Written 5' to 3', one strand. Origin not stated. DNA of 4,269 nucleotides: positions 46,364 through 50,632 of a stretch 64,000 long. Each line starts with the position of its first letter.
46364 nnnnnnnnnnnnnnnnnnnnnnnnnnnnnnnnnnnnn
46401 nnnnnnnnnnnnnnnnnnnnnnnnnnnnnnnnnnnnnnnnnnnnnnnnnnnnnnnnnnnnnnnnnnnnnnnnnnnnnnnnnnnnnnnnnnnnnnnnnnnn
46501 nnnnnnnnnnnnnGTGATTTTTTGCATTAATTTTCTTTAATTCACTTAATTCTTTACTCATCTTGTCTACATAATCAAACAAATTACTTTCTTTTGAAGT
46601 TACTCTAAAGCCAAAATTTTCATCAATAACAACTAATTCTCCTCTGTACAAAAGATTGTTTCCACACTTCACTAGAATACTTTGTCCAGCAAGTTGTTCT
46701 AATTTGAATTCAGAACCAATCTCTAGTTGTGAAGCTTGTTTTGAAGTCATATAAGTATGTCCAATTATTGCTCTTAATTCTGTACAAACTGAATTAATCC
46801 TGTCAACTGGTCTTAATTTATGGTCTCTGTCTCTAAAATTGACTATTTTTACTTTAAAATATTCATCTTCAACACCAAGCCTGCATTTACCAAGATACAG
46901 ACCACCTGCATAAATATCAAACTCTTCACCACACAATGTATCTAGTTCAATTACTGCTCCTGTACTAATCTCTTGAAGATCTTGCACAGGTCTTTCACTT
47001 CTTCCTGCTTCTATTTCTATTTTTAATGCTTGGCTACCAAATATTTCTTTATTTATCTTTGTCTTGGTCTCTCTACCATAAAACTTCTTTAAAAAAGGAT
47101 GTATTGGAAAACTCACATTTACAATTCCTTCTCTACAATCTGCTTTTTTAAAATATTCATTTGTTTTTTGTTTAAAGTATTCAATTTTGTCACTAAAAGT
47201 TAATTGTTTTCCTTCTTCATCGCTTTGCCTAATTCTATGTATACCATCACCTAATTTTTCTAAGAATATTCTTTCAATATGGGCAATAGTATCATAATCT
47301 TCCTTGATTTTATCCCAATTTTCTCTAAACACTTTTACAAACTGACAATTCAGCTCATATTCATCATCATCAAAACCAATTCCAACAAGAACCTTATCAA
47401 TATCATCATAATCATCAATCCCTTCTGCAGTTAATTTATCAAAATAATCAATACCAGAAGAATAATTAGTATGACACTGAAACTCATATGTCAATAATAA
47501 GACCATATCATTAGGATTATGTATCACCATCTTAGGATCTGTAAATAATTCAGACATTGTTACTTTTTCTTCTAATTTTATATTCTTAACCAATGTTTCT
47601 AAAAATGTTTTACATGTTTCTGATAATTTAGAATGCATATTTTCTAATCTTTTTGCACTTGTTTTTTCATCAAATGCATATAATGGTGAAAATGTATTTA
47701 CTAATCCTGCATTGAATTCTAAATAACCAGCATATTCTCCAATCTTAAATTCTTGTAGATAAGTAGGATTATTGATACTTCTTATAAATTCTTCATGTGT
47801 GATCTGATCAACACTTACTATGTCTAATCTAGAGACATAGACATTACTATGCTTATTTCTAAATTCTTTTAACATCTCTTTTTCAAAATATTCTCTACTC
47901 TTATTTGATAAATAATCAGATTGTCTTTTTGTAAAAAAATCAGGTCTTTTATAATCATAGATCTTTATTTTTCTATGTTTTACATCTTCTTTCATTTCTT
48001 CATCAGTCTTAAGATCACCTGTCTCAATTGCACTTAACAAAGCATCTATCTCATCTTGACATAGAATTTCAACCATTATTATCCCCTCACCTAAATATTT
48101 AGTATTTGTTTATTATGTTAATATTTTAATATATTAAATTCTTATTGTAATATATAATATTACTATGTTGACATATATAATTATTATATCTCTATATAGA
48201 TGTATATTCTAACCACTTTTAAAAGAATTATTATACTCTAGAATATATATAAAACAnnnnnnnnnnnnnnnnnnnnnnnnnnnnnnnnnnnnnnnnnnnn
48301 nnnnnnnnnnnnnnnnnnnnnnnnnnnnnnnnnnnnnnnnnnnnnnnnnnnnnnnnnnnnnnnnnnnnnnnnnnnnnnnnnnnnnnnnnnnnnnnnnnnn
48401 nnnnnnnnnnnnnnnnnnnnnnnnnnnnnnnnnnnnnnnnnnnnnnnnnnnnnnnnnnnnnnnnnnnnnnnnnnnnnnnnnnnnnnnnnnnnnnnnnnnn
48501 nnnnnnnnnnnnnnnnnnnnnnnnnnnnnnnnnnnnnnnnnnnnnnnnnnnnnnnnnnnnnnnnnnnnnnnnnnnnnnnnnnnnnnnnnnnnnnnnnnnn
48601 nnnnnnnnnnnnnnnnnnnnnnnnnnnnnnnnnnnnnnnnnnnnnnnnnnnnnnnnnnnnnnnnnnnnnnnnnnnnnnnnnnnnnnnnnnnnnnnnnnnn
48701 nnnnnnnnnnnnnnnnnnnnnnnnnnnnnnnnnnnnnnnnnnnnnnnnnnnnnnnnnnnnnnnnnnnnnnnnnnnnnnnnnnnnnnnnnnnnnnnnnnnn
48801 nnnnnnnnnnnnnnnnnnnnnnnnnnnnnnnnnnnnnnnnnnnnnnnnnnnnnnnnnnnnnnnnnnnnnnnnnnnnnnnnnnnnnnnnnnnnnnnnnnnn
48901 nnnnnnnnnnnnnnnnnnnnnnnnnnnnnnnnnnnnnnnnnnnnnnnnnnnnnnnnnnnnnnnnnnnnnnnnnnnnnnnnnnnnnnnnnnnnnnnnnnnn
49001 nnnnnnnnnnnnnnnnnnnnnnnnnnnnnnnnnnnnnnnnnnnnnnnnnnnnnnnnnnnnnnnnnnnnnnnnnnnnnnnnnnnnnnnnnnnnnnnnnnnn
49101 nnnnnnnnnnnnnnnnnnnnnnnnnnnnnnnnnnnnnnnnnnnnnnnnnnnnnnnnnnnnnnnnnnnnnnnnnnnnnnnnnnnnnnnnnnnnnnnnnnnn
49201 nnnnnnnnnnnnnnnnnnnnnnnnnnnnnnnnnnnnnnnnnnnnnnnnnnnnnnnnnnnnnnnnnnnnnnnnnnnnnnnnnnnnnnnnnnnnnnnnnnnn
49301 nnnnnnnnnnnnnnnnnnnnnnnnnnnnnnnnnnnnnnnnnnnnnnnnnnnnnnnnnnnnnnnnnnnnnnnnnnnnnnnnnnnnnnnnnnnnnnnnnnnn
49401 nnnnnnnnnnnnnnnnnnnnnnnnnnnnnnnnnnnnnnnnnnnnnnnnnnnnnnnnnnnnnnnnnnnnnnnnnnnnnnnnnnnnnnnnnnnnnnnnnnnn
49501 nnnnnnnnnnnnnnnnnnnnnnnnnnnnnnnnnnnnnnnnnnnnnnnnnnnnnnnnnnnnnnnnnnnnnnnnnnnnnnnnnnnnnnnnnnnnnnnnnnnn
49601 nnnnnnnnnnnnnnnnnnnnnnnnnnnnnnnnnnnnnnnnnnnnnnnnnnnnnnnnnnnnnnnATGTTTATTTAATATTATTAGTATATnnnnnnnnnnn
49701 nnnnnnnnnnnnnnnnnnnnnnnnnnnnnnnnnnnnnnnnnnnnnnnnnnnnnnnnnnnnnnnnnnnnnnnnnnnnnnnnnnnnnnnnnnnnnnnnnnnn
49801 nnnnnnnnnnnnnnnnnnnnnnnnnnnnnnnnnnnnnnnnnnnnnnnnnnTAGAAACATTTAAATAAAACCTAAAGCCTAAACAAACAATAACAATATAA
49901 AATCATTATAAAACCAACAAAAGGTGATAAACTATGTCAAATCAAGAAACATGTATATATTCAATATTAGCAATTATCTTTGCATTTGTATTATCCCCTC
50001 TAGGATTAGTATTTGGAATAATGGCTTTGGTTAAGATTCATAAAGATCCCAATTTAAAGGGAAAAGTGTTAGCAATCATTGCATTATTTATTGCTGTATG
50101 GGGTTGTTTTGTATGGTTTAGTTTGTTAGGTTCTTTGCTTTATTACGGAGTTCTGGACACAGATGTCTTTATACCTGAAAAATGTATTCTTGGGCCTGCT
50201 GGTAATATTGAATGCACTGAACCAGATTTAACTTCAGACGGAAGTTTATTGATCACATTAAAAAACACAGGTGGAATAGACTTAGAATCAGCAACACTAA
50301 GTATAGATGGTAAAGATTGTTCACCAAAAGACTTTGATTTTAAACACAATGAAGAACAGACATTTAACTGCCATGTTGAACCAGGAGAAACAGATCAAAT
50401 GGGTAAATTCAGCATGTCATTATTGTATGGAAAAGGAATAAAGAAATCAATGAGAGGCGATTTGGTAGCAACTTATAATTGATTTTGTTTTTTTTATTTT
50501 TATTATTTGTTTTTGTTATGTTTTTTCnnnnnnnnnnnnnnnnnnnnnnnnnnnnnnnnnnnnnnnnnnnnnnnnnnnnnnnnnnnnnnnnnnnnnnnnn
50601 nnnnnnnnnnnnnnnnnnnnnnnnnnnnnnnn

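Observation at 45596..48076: Bacterial flagellar-switch-like protein (FliM/FliY N-terminal CheY-binding peptide plus two FliN/SpoA domains) in an archaeal genome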

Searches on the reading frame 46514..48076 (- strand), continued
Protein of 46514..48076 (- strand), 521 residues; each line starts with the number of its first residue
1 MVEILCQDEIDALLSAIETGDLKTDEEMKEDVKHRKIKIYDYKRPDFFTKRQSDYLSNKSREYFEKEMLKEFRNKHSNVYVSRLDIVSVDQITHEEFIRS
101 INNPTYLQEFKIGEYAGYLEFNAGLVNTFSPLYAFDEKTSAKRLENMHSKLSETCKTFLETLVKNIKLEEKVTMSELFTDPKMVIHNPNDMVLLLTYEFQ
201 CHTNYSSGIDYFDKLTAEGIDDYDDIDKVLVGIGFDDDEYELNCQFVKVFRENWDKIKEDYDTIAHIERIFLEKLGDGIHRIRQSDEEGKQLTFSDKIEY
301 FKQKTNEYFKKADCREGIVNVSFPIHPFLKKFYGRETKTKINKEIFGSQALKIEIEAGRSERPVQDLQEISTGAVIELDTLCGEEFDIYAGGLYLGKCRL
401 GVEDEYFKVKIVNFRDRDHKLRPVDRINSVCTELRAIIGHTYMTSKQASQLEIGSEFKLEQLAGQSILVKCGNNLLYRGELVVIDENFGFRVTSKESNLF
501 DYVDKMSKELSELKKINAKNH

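Call 91: search_protein_families(library=ncbifam, proteins=[L085:8198-9946:+, L085:7520-8146:+, L085:2270-2926:-, L085:11662-12042:+, L085:12105-12485:+, L085:12492-13076:+, L085:13138-13545:+, L085:13551-13895:+, L085:16978-17910:-, L085:18765-20030:+], max_evalue=0.001)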
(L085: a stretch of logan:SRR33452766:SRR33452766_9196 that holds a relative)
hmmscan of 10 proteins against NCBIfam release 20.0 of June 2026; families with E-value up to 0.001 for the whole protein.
L085:8198-9946:+ (582 aa): 13 families
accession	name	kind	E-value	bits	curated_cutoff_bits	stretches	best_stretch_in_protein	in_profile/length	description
NF041331.1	LigA_Halo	equivalog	1.7e-131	439.4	830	1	1-578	1-551/552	ATP-dependent DNA ligase LigA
TIGR00574.1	dnl1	superfamily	5e-122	408.3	217.8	1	64-579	8-527/527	ATP-dependent DNA ligase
NF002868.0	PRK03180.1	equivalog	1e-96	324.6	641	2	206-579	144-507/509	ATP-dependent DNA ligase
NF006701.0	PRK09247.1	equivalog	3.2e-71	240.9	543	1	7-581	5-538/540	ATP-dependent DNA ligase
TIGR04120.1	DNA_lig_bact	equivalog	1.1e-63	216.1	400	1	8-577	5-525/526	cisplatin damage response ATP-dependent DNA ligase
TIGR02779.1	NHEJ_ligase_lig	equivalog_domain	2e-41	142.2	227.75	1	265-569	13-301/302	non-homologous end-joining DNA ligase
NF007210.0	PRK09632.1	equivalog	2e-39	135.5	989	1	265-569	493-778/781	ATP-dependent DNA ligase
TIGR02776.1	NHEJ_ligase_prk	equivalog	4.3e-34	118.3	373.2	1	269-571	8-295/587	DNA ligase D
NF006078.0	PRK08224.1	equivalog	4.4e-31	108.1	296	1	240-511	3-257/350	ATP-dependent DNA ligase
NF004628.0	PRK05972.1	subfamily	5.2e-28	97.6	895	1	266-570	259-547/870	ATP-dependent DNA ligase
NF007211.0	PRK09633.1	equivalog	1.3e-18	66.7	774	1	266-541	16-287/610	DNA ligase D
NF005796.0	PRK07636.1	subfamily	3.2e-18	65.9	337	1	269-440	21-177/275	ATP-dependent DNA ligase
NF006592.0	PRK09125.1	equivalog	2.7e-12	46.3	200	1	337-498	98-246/283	DNA ligase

L085:7520-8146:+ (208 aa): 2 families
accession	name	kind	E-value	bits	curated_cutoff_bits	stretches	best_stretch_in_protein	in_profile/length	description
TIGR00286.1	TIGR00286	equivalog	2.3e-11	43.6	106.95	1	31-191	2-150/152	pyruvoyl-dependent arginine decarboxylase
NF009064.0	PRK12398.1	equivalog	5.3e-09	36.3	207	1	31-163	6-135/165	pyruvoyl-dependent arginine decarboxylase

L085:2270-2926:- (218 aa): 3 families
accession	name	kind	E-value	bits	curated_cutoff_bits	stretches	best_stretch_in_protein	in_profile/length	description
TIGR00096.1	TIGR00096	equivalog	9.8e-69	231.8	167.9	1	1-217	1-219/275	16S rRNA (cytidine(1402)-2'-O)-methyltransferase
NF011570.0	PRK14994.1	equivalog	5.9e-53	180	502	1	2-209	14-222/287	16S rRNA (cytidine(1402)-2'-O)-methyltransferase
NF004460.0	PRK05787.2-3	equivalog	9.1e-05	22.1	291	1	1-200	1-192/207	cobalt-precorrin-7 (C(5))-methyltransferase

L085:11662-12042:+ (126 aa): 0 families

L085:12105-12485:+ (126 aa): 0 families

L085:12492-13076:+ (194 aa): 0 families

L085:13138-13545:+ (135 aa): 0 families

L085:13551-13895:+ (114 aa): 0 families

L085:16978-17910:- (310 aa): 1 family
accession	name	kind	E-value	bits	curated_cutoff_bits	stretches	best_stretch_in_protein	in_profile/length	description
TIGR02609.1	doc_partner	hypoth_equivalog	9.2e-06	25.9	55.9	1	12-53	9-51/74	putative addiction module antidote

L085:18765-20030:+ (421 aa): 0 families

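Call 93: search_solved_structures(query=L085:8198-9946:+, max_evalue=1e-20)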
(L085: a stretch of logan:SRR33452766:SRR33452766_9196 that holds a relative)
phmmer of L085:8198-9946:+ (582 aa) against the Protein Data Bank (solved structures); distinct sequences matched with E-value up to 1e-20: 31.
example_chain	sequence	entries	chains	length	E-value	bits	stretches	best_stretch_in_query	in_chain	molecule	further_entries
2cfm_A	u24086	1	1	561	2.5e-137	462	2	203-581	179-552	THERMOSTABLE DNA LIGASE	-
3rr5_A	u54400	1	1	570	2.6e-136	458.7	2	205-581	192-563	DNA ligase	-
9dfa_A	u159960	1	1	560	3e-133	448.5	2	203-581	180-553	DNA ligase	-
9df9_A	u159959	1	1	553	3.7e-133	448.2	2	203-581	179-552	DNA ligase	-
4eq5_A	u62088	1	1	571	2.8e-131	442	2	203-581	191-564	DNA ligase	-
3gde_A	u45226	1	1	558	3.1e-127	428.7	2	205-580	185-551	DNA ligase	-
2hiv_A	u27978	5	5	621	1.7e-92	314.1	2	207-581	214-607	Thermostable DNA ligase | DNA ligase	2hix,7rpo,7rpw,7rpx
9bs3_A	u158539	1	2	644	8.4e-60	206.2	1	3-581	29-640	DNA ligase 1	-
6p09_A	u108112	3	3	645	8.4e-60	206.1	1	3-581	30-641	DNA ligase 1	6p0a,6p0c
9yhy_A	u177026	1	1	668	9.6e-60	206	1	3-581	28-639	DNA ligase 1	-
1x9n_A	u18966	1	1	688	1.1e-59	205.8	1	3-581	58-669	DNA ligase I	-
7qo1_A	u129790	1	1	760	1.5e-59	205.3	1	3-581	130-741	DNA ligase 1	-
7qnz_A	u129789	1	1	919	2.6e-59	204.5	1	3-581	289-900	DNA ligase 1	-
6q1v_A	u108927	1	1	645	4.2e-59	203.9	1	3-581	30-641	DNA ligase 1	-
8v1v_A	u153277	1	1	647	5.8e-59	203.4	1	3-581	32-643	DNA ligase 1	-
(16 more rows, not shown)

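Call 101: search_protein_families(library=padloc, proteins=[P0092], max_evalue=0.01)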
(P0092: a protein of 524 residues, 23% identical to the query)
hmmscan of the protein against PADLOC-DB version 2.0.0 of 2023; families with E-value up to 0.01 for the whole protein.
P0092 (524 aa): 0 families

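Call 102: search_protein_families(library=pfam, proteins=[P0092, P0009], max_evalue=1)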
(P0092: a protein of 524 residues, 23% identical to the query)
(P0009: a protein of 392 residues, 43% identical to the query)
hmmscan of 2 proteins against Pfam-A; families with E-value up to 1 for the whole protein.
P0092 (524 aa): 3 families
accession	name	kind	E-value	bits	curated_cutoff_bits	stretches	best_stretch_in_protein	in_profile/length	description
PF01052.25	FliMN_C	-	5.9e-19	68.2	23.8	2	346-409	4-67/73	Type III flagellar switch regulator (C-ring) FliN C-term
PF03800.19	Nuf2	-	0.13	13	25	0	250-302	13-65/141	Nuf2 family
PF18921.5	Cyanophycin_syn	-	0.19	12.1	27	0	422-464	42-85/115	Cyanophycin synthase-like N-terminal domain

P0009 (392 aa): 3 families
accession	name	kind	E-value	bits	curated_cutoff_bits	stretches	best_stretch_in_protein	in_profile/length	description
PF02154.20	FliM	-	4.3e-20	72.9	27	1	51-236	1-190/192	Flagellar motor switch protein FliM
PF01052.25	FliMN_C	-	1.5e-13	50.9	23.8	2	348-391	28-71/73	Type III flagellar switch regulator (C-ring) FliN C-term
PF17830.6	STI1-HOP_DP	-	0.18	12.1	29.1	1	4-34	2-32/55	STI1/HOP, DP domain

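Call 107: find_encoding_contigs(protein=P0228, flank=10000, max_places=3)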
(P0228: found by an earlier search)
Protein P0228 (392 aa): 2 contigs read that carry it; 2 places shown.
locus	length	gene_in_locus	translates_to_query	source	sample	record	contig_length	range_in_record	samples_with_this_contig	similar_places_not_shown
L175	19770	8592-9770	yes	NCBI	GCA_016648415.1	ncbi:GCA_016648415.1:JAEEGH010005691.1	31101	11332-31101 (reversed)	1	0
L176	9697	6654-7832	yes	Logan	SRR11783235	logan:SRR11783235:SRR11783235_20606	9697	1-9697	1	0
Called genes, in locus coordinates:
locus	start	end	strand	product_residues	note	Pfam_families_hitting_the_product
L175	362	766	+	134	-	-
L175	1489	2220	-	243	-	PF25583:WCX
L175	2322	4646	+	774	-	PF24883:NPHP3_N (faint), PF05729:NACHT (faint), PF07728:AAA_5 (faint), PF13191:AAA_16 (faint), PF13238:AAA_18 (faint), PF13401:AAA_22 (faint), PF00004:AAA, PF00004:AAA, +3 more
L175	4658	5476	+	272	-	PF03796:DnaB_C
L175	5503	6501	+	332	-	-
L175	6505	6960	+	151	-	-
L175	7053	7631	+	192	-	-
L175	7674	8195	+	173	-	-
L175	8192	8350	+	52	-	-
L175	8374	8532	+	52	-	-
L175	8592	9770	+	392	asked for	PF02154:FliM, PF01052:FliMN_C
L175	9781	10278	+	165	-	-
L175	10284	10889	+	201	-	-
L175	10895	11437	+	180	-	-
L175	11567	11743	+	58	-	-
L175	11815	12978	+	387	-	-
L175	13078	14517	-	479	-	PF08706:D5_N, PF19263:DUF5906, PF03288:Pox_D5 (weak)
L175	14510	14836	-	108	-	-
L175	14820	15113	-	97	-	-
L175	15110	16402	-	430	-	-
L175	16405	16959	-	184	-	-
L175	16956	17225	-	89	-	-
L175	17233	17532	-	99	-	-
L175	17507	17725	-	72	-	-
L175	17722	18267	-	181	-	-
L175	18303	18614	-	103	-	-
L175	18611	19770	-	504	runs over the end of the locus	-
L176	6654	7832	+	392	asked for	PF02154:FliM, PF01052:FliMN_C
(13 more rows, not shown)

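Call 108: search_protein_families(library=phrogs, proteins=[L175:2322-4646:+, L175:4658-5476:+, L175:5503-6501:+, L175:7053-7631:+, L175:8592-9770:+, L175:9781-10278:+, L175:10284-10889:+, L175:11815-12978:+, L175:13078-14517:-, L175:15110-16402:-], max_evalue=0.001)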
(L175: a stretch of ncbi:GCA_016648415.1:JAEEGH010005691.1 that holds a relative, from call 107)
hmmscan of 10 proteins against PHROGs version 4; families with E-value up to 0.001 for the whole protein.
L175:2322-4646:+ (774 aa): 20 families
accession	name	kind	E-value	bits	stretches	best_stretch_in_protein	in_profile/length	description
phrog_10401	-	other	1.3e-64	220.1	2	457-736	369-640/667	ATPase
phrog_3757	-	unknown function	1.4e-51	177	2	539-766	107-342/367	-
phrog_9172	-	unknown function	4.9e-34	119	2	537-709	86-267/509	-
phrog_168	-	DNA, RNA and nucleotide metabolism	6.1e-21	76.4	2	296-486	25-210/314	clamp loader of DNA polymerase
phrog_7485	-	unknown function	1.5e-19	71.2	2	560-711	227-386/430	-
phrog_5846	-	DNA, RNA and nucleotide metabolism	5.2e-14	53.3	2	562-698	40-164/380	clamp loader of DNA polymerase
phrog_30773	-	unknown function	3.6e-13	49.7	1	538-677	176-324/666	-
phrog_124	-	DNA, RNA and nucleotide metabolism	1.8e-10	41.7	2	308-352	38-77/382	Sak4-like ssDNA annealing protein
phrog_11838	-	DNA, RNA and nucleotide metabolism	1.9e-08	34.9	0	315-449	42-169/420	clamp loader of DNA polymerase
phrog_4339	-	unknown function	3.3e-08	34.1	1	409-665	195-403/552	-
phrog_249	-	moron, auxiliary metabolic gene and host takeover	7.1e-08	33.2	1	475-589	35-156/380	porphyrin biosynthesis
phrog_16448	-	other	1.1e-07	31.5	0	525-629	416-526/680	ATPase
phrog_8638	-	unknown function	3.4e-07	30.2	1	563-658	308-406/568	-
phrog_4871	-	other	3.9e-07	29.9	0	562-585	498-521/764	ATP-dependent protease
phrog_3277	-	DNA, RNA and nucleotide metabolism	7.9e-07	30.1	0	560-666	10-119/168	DnaC-like helicase loader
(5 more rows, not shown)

L175:4658-5476:+ (272 aa): 2 families
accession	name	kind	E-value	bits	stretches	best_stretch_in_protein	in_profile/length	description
phrog_19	-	DNA, RNA and nucleotide metabolism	4.3e-13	50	1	68-199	377-501/621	DnaB-like replicative helicase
phrog_239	-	DNA, RNA and nucleotide metabolism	1.9e-06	28.1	1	8-199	323-513/801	DNA primase/helicase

L175:5503-6501:+ (332 aa): 0 families

L175:7053-7631:+ (192 aa): 0 families

L175:8592-9770:+ (392 aa): 0 families

L175:9781-10278:+ (165 aa): 0 families

L175:10284-10889:+ (201 aa): 0 families

L175:11815-12978:+ (387 aa): 0 families

L175:13078-14517:- (479 aa): 10 families
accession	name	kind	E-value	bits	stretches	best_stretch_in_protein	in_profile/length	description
phrog_1829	-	DNA, RNA and nucleotide metabolism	3.8e-130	436.4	1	27-470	314-752/772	DNA primase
phrog_6088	-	DNA, RNA and nucleotide metabolism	6.4e-127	426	1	32-471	327-761/772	DNA primase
phrog_1156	-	DNA, RNA and nucleotide metabolism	7.3e-116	389.7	1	37-471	364-823/855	DNA primase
phrog_2478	-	DNA, RNA and nucleotide metabolism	4.8e-107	360.1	1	29-477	397-844/854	DNA polymerase/primase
phrog_864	-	DNA, RNA and nucleotide metabolism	1.2e-81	276.7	1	63-464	231-612/1064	DNA primase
phrog_1883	-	DNA, RNA and nucleotide metabolism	2.1e-79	268.7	1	104-475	377-749/756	DNA helicase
phrog_16950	-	DNA, RNA and nucleotide metabolism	8.9e-75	253.1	1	31-439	360-793/843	DNA primase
phrog_7601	-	unknown function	1.4e-46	160.2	1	201-474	2-272/289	-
phrog_16213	-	DNA, RNA and nucleotide metabolism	1.6e-13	50.9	1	202-414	379-586/732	DNA primase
phrog_4210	-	DNA, RNA and nucleotide metabolism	9.3e-13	47.9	1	165-438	124-391/1304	DNA polymerase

L175:15110-16402:- (430 aa): 0 families

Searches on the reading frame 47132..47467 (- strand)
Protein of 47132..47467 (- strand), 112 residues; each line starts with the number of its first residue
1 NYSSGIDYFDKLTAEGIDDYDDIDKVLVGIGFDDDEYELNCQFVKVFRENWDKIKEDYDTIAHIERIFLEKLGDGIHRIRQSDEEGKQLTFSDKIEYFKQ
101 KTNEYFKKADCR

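Call 102: search_protein_families(library=pfam, proteins=[window:47132-47467:-], max_evalue=1)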
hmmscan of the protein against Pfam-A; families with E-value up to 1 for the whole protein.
window:47132-47467:- (112 aa): 0 families

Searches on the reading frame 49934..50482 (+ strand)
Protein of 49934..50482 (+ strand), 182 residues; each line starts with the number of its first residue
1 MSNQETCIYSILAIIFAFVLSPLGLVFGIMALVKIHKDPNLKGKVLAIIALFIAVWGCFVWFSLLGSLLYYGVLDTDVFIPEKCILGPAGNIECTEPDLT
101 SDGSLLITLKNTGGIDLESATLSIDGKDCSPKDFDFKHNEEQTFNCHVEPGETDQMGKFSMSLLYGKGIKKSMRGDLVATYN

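Call 8: search_protein_families(library=pfam, proteins=[window:49934-50482:+], max_evalue=0.001)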
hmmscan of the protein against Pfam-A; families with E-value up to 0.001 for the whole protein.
window:49934-50482:+ (182 aa): 1 family
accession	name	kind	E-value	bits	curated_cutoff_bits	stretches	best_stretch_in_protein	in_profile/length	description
PF13828.11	DUF4190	-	1.8e-08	34.5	35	1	9-62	8-60/62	Domain of unknown function (DUF4190)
